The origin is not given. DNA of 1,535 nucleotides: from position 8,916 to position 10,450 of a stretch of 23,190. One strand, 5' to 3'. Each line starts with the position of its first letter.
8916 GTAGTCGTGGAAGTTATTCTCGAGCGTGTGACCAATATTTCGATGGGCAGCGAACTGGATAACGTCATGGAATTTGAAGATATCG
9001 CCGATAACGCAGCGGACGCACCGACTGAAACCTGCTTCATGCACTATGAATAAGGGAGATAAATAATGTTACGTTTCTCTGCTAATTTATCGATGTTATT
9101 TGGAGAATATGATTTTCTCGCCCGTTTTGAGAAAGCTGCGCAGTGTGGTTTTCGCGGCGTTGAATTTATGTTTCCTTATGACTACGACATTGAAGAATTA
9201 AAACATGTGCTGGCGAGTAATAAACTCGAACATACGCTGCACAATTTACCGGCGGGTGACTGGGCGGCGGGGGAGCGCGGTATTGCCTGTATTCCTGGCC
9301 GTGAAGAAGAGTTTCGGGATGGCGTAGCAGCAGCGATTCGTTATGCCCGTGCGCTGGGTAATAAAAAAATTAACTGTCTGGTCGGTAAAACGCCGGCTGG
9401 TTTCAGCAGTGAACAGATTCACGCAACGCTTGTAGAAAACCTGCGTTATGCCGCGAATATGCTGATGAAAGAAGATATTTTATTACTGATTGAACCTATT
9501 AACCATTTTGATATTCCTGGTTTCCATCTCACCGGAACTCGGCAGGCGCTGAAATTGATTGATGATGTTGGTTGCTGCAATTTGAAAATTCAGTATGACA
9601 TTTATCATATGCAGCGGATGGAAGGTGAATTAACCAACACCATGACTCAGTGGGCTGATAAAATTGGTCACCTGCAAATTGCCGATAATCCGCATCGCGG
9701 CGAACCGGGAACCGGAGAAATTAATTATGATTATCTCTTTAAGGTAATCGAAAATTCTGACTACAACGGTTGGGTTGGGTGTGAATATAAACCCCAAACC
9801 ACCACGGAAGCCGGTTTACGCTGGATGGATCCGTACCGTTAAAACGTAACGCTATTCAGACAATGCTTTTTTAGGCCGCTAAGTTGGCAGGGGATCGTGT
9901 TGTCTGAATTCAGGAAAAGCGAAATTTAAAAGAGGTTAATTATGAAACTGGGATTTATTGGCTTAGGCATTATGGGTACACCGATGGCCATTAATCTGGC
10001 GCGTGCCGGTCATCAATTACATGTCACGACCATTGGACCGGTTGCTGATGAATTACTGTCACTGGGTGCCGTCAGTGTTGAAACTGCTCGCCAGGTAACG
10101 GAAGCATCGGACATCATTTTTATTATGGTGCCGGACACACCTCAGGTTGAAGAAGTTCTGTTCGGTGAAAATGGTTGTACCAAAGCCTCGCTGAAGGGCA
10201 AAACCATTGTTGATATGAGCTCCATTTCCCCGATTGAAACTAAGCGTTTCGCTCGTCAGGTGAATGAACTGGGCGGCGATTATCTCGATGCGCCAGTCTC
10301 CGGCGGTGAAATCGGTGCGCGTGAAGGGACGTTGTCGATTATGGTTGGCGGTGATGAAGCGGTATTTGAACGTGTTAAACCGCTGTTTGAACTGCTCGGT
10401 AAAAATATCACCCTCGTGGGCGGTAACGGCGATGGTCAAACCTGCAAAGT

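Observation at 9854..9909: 10-bp inverted repeat in the unusually long hyi-glxR spacer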

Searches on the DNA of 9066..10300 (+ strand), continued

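Call 39: search_with_rna_model(model_id=R1, sources=[window, L002, L005, L006, L007, L008, L009, L010, L011, L012, L013, L014, L015, L016, L017, L018, L019, L020, L021, L022, L023, L024, L025, L026, L027, L028, L029, L030, L031, L032, L033, L034, L035, L036, L037, L038, L039, L040, L041, L042, L043, L044, L045, L046, L047, L048, L049, L050, L051, L052, L053, L054, L055, L056, L057, L058, L059, L060, L061, L062, L063, L064, L065, L066, L067, L068, L069, L070, L071, L072, L073, L074, L075, L076, L077, L078, L079, L080, L081, L082, L083, L084, L085, L088, L091, L094, L095, L096, L097, L098, L099, L101, L102, L103], max_evalue=10, make_alignment=true)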
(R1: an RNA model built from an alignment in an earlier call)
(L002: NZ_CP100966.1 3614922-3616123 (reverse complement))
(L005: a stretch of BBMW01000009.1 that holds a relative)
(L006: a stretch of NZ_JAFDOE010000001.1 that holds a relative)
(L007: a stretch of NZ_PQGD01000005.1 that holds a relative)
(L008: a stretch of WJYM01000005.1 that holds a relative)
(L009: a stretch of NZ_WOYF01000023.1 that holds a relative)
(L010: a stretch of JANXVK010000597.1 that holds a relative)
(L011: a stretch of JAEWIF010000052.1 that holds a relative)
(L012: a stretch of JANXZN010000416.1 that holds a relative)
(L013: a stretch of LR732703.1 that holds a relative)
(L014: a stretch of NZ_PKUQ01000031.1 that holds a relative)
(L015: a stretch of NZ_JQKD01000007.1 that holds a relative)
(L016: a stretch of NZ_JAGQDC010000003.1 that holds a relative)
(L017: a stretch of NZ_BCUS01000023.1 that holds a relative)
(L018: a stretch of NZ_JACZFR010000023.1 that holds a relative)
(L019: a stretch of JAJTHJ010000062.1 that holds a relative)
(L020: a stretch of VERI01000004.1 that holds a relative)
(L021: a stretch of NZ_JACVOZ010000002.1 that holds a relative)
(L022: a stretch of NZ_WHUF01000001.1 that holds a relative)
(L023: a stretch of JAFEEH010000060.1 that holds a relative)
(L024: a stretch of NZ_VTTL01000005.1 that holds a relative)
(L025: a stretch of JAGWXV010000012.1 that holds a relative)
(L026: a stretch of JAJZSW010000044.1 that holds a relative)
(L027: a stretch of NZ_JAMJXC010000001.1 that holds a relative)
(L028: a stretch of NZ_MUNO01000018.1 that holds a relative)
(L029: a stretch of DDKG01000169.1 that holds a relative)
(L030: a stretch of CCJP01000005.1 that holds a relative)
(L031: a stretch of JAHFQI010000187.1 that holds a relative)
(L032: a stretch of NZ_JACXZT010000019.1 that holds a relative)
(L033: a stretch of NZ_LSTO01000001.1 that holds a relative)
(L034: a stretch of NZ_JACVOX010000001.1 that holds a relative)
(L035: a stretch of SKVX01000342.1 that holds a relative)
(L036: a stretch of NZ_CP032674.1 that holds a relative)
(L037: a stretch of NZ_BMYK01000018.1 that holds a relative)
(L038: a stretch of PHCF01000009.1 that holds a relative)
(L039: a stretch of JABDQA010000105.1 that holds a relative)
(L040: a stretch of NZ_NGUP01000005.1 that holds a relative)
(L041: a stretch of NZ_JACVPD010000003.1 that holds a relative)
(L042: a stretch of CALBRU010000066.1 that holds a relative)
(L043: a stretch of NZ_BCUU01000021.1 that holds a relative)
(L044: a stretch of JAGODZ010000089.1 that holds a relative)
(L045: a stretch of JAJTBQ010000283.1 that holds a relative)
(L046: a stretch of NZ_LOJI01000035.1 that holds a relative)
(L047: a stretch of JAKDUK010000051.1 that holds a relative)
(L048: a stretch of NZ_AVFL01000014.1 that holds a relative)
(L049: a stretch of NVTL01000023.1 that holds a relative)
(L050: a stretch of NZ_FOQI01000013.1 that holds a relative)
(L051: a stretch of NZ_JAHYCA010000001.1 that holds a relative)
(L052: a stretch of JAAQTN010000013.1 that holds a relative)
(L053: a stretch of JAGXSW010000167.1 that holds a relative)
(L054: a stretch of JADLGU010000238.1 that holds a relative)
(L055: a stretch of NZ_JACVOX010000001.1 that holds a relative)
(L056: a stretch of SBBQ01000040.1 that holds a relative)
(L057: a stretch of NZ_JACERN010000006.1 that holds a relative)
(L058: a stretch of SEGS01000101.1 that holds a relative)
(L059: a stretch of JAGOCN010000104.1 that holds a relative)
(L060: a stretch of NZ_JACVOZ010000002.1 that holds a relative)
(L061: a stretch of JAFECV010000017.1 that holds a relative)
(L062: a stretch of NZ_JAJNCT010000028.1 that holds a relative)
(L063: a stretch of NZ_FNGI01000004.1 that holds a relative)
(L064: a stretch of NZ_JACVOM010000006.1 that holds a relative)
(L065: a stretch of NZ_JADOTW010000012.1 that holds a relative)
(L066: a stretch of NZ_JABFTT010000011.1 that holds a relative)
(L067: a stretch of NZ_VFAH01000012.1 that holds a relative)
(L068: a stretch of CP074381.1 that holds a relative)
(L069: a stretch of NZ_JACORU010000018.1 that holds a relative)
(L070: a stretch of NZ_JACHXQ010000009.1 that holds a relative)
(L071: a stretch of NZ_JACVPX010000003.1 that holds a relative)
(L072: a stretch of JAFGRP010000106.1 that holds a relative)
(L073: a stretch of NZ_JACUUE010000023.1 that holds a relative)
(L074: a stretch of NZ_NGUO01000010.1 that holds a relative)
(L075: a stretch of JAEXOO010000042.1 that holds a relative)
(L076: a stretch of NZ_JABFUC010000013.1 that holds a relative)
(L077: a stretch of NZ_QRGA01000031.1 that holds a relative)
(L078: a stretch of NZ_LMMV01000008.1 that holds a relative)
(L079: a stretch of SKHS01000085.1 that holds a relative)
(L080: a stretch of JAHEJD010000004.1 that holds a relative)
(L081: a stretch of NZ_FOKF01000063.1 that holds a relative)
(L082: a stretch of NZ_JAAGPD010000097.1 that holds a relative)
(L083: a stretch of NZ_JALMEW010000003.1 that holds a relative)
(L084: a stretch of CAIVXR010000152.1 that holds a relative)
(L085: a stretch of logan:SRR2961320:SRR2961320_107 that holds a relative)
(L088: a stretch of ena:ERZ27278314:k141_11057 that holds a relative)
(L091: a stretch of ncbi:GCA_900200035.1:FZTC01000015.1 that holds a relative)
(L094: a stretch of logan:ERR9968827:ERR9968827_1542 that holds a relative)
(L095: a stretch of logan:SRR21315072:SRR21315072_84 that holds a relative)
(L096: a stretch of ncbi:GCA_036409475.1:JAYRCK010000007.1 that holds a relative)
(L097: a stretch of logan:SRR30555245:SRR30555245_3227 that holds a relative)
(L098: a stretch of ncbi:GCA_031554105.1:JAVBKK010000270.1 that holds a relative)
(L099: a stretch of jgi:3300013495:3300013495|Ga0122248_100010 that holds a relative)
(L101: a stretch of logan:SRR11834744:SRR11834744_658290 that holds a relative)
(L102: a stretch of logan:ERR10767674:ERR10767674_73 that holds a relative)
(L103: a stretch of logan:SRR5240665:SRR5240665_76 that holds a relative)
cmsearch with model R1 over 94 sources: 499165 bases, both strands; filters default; matches with E-value up to 10: 25.
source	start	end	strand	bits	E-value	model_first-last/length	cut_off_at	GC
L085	2286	2345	+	77.6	6.8e-21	1-60/60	no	0.43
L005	3286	3345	+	75.6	3e-20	1-60/60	no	0.38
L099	2284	2343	+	74.5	6.6e-20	1-60/60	no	0.43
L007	3284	3343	+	73.2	1.7e-19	1-60/60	no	0.42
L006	3286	3344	+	66.3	2.7e-17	1-60/60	no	0.47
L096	2287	2345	+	66.1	3e-17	1-60/60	no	0.47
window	9851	9911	+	65.1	6.5e-17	1-60/60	no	0.46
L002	552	612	+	65.1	6.5e-17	1-60/60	no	0.46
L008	3287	3345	+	63.2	2.6e-16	1-60/60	no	0.44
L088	2287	2345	+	60.1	2.5e-15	1-60/60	no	0.37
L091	2287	2345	+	53.7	2.6e-13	1-60/60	no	0.36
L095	2284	2342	+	41.7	1.7e-09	1-60/60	no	0.44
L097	2286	2343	+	40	5.9e-09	1-60/60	no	0.45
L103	2284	2342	+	30.8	4.9e-06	1-60/60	no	0.54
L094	2286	2343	+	26.2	0.00015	1-60/60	no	0.52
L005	3287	3346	-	23.9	0.00074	1-60/60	no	0.38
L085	2287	2346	-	21.1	0.0059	1-60/60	no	0.45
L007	3285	3344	-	20.5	0.0089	1-60/60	no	0.43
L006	3287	3345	-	19.5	0.02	1-60/60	no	0.47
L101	2283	2343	+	17.6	0.076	1-60/60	no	0.38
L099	2285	2344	-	17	0.12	1-60/60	no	0.45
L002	553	613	-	16.2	0.22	1-60/60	no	0.44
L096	2288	2346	-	14.4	0.82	1-60/60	no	0.47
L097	2287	2344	-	12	4.5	1-60/60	no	0.45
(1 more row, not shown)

Alignment A3: 25 matches aligned to the model, 102 columns, each read 5' to 3' on its own strand. Consensus structure (alignment columns), stored with it:
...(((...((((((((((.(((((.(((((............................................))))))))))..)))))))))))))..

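Call 56: search_dna_similar(query=L085:2200-2420:+, collection=ecoli_genomes, mode=distant, max_rows=8, rows=best)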
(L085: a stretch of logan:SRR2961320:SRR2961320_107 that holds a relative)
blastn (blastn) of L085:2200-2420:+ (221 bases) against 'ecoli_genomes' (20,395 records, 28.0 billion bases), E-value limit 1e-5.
Records with a match: 5356; places in all: 5360; records where one place covers at least 80% of the query: 5340.
Genomes with a match: 5356 of 5426; with a place that covers at least 80% of the query: 5340. Places per genome that has any: lowest 1, median 1, highest 2. On chromosomes: 5358 places; on plasmids: 2.
Best place of each record, by identity: 80-90% 112; 60-80% 5244.
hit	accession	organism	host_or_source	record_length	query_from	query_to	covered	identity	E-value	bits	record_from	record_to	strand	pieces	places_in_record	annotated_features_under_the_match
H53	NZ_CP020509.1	Escherichia coli strain 165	Homo sapiens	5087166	1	214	97%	80.4%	2e-46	195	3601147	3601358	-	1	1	hyi: hydroxypyruvate isomerase | glxR: 2-hydroxy-3-oxopropionate reductase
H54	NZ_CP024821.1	Escherichia coli strain CREC-591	Homo sapiens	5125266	1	214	97%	80.4%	2e-46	195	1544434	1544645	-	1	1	hyi: hydroxypyruvate isomerase | glxR: 2-hydroxy-3-oxopropionate reductase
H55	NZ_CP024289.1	Escherichia coli O178:H19 strain 2012C-4431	Homo sapiens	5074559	1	214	97%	80.4%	2e-46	195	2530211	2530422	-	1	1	hyi: hydroxypyruvate isomerase | glxR: 2-hydroxy-3-oxopropionate reductase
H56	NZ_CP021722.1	Escherichia coli strain AR_0128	missing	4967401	1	214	97%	80.4%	2e-46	195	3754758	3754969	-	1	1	hyi: hydroxypyruvate isomerase | glxR: 2-hydroxy-3-oxopropionate reductase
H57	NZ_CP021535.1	Escherichia coli strain AR_0119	missing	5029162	1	214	97%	80.4%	2e-46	195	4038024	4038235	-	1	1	hyi: hydroxypyruvate isomerase | glxR: 2-hydroxy-3-oxopropionate reductase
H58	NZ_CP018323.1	Escherichia coli strain KSC9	porcine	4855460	1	214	97%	80.4%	2e-46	195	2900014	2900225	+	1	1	hyi: hydroxypyruvate isomerase | glxR: 2-hydroxy-3-oxopropionate reductase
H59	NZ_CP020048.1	Escherichia coli strain AR_0118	missing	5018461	1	214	97%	80.4%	2e-46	195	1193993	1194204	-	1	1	hyi: hydroxypyruvate isomerase | glxR: 2-hydroxy-3-oxopropionate reductase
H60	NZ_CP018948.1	Escherichia coli strain Ecol_224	Homo sapiens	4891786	1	214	97%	80.4%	2e-46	195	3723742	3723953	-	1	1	hyi: hydroxypyruvate isomerase | glxR: 2-hydroxy-3-oxopropionate reductase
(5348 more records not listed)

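Call 57: get_annotated_region(hit=H53, flank=300)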
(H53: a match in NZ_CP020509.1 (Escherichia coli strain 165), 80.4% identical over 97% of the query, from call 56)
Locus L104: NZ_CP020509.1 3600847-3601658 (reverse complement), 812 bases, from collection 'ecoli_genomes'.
description: Escherichia coli strain 165 chromosome, complete genome
organism: Escherichia coli strain 165 (NCBI taxid 562)
replicon: chromosome; assembly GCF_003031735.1
host: Homo sapiens; source: abdominal; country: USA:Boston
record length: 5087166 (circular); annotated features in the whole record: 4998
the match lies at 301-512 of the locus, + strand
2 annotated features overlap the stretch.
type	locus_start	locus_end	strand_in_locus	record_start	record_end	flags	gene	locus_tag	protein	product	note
CDS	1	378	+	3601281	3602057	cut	hyi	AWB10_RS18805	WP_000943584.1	hydroxypyruvate isomerase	-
CDS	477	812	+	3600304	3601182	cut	glxR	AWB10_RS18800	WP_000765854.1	2-hydroxy-3-oxopropionate reductase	-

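Call 58: get_annotated_region(hit=H48, flank=200)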
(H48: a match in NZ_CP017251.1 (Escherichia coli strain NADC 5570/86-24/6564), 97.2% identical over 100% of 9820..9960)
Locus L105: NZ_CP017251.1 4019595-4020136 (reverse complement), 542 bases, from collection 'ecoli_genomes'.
description: Escherichia coli strain NADC 5570/86-24/6564 isolate wild type chromosome, complete genome
organism: Escherichia coli strain NADC 5570/86-24/6564 (NCBI taxid 562)
replicon: chromosome; assembly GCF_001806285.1
host: -; source: not applicable; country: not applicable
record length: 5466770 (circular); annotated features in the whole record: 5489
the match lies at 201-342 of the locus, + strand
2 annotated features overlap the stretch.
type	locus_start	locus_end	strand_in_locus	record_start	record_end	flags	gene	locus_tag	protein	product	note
CDS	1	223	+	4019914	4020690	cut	hyi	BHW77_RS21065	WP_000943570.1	hydroxypyruvate isomerase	-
CDS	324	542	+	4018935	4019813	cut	glxR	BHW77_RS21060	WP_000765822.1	2-hydroxy-3-oxopropionate reductase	-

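Call 59: get_annotated_region(hit=H38, flank=200)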
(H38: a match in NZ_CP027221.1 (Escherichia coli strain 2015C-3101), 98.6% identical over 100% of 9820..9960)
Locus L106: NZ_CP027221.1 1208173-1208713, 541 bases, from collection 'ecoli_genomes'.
description: Escherichia coli strain 2015C-3101 chromosome, complete genome
organism: Escherichia coli strain 2015C-3101 (NCBI taxid 562)
replicon: chromosome; assembly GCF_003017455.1
host: Homo sapiens; source: stool; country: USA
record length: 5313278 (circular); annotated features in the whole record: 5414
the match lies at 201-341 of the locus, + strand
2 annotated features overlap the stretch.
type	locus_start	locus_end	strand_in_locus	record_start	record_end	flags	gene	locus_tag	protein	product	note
CDS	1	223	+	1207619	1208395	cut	hyi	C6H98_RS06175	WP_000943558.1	hydroxypyruvate isomerase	-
CDS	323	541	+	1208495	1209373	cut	glxR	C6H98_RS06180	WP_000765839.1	2-hydroxy-3-oxopropionate reductase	-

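Call 60: get_annotated_region(hit=H33, flank=200)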
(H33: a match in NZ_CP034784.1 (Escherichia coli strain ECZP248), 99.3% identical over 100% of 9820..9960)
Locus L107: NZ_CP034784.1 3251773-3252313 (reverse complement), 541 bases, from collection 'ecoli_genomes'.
description: Escherichia coli strain ECZP248 chromosome, complete genome
organism: Escherichia coli strain ECZP248 (NCBI taxid 562)
replicon: chromosome; assembly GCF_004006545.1
host: -; source: feces; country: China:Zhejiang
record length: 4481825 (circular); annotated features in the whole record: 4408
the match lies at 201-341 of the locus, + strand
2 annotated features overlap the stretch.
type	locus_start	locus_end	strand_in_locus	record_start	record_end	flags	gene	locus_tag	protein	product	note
CDS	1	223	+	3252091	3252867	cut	hyi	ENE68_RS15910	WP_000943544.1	hydroxypyruvate isomerase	-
CDS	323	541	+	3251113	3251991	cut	glxR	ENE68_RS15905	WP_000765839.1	2-hydroxy-3-oxopropionate reductase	-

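Call 82: search_with_rna_model(model_id=R1, sources=[window, L005, L006, L007, L008, L009, L085, L088, L091, L094, L095, L096, L097, L098, L099, L101, L102, L103, L104, L105, L106, L107, L110, L112, L113, L115, L116, L126, L127], max_evalue=0.0001, make_alignment=true)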
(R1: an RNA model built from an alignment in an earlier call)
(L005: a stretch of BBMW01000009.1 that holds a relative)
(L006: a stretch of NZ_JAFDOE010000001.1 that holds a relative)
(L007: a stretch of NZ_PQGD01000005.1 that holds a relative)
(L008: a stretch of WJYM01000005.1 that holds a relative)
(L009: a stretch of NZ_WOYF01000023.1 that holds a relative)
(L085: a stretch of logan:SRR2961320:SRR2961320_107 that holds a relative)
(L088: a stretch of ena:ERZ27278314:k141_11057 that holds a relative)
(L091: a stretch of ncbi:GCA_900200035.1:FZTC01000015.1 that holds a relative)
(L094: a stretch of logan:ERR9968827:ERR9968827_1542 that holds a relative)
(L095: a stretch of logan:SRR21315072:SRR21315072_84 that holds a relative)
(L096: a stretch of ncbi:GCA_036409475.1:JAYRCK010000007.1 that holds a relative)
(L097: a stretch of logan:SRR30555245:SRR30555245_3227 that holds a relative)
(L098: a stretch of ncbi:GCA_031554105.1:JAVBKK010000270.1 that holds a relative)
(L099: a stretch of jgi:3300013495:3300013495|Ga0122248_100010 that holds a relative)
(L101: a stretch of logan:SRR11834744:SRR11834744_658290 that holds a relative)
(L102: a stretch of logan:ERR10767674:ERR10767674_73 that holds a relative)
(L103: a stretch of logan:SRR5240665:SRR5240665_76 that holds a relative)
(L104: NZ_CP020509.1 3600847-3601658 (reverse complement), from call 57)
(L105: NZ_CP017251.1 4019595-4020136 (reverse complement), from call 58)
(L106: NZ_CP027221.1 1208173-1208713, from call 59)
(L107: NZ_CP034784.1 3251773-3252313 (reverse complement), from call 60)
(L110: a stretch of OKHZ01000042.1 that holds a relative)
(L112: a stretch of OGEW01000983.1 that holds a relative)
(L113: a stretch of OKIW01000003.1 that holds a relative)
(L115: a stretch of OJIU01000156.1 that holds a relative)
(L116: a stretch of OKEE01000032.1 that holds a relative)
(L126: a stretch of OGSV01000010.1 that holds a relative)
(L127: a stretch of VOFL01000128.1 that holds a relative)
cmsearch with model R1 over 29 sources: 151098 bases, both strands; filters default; matches with E-value up to 0.0001: 25.
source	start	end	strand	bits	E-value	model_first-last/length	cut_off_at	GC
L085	2286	2345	+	77.6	2.1e-21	1-60/60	no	0.43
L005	3286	3345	+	75.6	8.9e-21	1-60/60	no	0.38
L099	2284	2343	+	74.5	2e-20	1-60/60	no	0.43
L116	1659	1718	+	73.3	5e-20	1-60/60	no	0.45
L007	3284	3343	+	73.2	5e-20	1-60/60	no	0.42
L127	2752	2810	-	68.8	1.3e-18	1-60/60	no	0.46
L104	387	446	+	67.2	4.1e-18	1-60/60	no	0.48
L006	3286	3344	+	66.3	8.3e-18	1-60/60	no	0.47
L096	2287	2345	+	66.1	9.2e-18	1-60/60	no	0.47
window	9851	9911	+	65.1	2e-17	1-60/60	no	0.46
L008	3287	3345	+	63.2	7.7e-17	1-60/60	no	0.44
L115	5102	5161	-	63.1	8.5e-17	1-60/60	no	0.45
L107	232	292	+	62.8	1.1e-16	1-60/60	no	0.46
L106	232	292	+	61.8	2.2e-16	1-60/60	no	0.49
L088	2287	2345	+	60.1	7.6e-16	1-60/60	no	0.37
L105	232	292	+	58.7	2.1e-15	1-60/60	no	0.44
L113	7328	7386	-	54.5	4.6e-14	1-60/60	no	0.32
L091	2287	2345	+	53.7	7.9e-14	1-60/60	no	0.36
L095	2284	2342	+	41.7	5.1e-10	1-60/60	no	0.44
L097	2286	2343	+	40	1.8e-09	1-60/60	no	0.45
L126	1968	2048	-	36.5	2.4e-08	1-60/60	no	0.42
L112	4850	4930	+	33.1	2.9e-07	1-60/60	no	0.42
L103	2284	2342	+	30.8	1.5e-06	1-60/60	no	0.54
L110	505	585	+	30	2.7e-06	1-60/60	no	0.41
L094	2286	2343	+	26.2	4.4e-05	1-60/60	no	0.52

Alignment A4: 25 matches aligned to the model, 94 columns, each read 5' to 3' on its own strand. Consensus structure (alignment columns), stored with it:
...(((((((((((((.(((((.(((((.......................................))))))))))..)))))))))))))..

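Call 93: search_rna_families(sources=[L085, L088, L099, L097, L095], threshold=evalue, max_evalue=5)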
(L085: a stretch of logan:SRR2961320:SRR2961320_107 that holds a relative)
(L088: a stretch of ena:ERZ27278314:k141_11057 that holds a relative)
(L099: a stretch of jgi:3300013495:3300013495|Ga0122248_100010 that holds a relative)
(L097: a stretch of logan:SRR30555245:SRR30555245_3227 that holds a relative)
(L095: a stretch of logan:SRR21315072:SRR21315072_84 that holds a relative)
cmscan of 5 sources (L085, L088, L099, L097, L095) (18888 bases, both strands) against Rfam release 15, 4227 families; matches with E-value up to 5: 2.
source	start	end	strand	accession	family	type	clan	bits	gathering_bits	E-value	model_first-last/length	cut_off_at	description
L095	3261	3318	+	RF02965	CyVA-1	Gene; sRNA;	-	21.8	41.4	0.87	1-77/77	no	CyVA-1 RNA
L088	1793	1877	+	RF01394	isrK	Gene; sRNA;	-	19.2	50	2.5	1-77/77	no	isrK Hfq binding RNA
